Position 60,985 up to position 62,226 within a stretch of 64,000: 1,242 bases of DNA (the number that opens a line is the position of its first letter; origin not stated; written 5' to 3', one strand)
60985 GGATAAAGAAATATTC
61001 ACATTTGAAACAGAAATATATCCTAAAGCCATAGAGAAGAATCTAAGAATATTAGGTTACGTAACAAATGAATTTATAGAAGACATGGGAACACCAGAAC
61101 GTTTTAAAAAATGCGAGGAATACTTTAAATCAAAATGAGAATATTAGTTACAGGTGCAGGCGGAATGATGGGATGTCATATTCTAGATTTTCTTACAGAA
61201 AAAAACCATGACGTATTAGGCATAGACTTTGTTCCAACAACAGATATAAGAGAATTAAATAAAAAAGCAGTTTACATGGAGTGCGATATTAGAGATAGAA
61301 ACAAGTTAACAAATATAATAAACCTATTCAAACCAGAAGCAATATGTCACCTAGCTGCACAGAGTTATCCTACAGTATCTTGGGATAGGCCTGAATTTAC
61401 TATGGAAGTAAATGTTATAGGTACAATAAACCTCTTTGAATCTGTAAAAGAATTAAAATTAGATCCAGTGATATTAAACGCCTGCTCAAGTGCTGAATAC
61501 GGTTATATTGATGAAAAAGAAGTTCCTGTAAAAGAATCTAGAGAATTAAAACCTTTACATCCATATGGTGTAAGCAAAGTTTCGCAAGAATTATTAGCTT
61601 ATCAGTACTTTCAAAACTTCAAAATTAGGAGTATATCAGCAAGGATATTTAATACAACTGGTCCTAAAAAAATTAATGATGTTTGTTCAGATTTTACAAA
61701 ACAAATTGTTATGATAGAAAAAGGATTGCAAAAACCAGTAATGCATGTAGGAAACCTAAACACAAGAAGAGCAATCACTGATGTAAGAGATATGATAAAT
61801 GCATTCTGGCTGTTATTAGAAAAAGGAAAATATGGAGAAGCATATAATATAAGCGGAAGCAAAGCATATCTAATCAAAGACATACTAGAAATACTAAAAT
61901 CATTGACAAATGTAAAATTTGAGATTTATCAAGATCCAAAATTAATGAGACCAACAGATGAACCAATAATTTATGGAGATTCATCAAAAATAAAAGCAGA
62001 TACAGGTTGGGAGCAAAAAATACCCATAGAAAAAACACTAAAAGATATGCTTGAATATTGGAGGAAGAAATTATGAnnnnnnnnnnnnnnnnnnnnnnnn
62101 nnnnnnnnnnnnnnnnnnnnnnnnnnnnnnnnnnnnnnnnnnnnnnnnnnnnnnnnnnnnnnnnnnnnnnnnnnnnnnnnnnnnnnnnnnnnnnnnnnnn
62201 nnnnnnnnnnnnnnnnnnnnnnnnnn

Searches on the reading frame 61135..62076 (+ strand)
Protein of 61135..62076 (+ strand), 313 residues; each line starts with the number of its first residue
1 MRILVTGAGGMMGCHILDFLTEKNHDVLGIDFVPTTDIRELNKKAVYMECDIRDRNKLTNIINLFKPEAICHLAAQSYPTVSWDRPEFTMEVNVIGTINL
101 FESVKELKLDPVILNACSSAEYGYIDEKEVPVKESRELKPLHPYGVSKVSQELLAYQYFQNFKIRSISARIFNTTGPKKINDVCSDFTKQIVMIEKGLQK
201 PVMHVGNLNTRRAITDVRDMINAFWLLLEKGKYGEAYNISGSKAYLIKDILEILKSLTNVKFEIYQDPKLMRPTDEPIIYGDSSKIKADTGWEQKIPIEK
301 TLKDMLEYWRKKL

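Call 72: search_protein_families(library=pfam, proteins=[window:61135-62076:+], max_evalue=0.001)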
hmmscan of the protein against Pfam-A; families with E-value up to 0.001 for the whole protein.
window:61135-62076:+ (313 aa): 6 families
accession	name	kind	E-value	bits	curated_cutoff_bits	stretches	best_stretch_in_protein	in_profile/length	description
PF16363.11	GDP_Man_Dehyd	-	7.2e-63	213.5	27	1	4-305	1-332/332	GDP-mannose 4,6 dehydratase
PF01370.27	Epimerase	-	5e-46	157.5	20.9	1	3-239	1-239/240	NAD dependent epimerase/dehydratase family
PF04321.23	RmlD_sub_bind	-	1.4e-12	47.7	27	1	1-164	1-145/287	RmlD substrate binding domain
PF01073.25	3Beta_HSD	-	3.8e-10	39.7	22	1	4-148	1-150/280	3-beta hydroxysteroid dehydrogenase/isomerase family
PF02719.21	Polysacc_synt_2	-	7e-08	32.4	20.2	1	3-114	1-125/293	Polysaccharide biosynthesis protein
PF07993.18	NAD_binding_4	-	0.00099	18.8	20.1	0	68-167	90-200/258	Male sterility protein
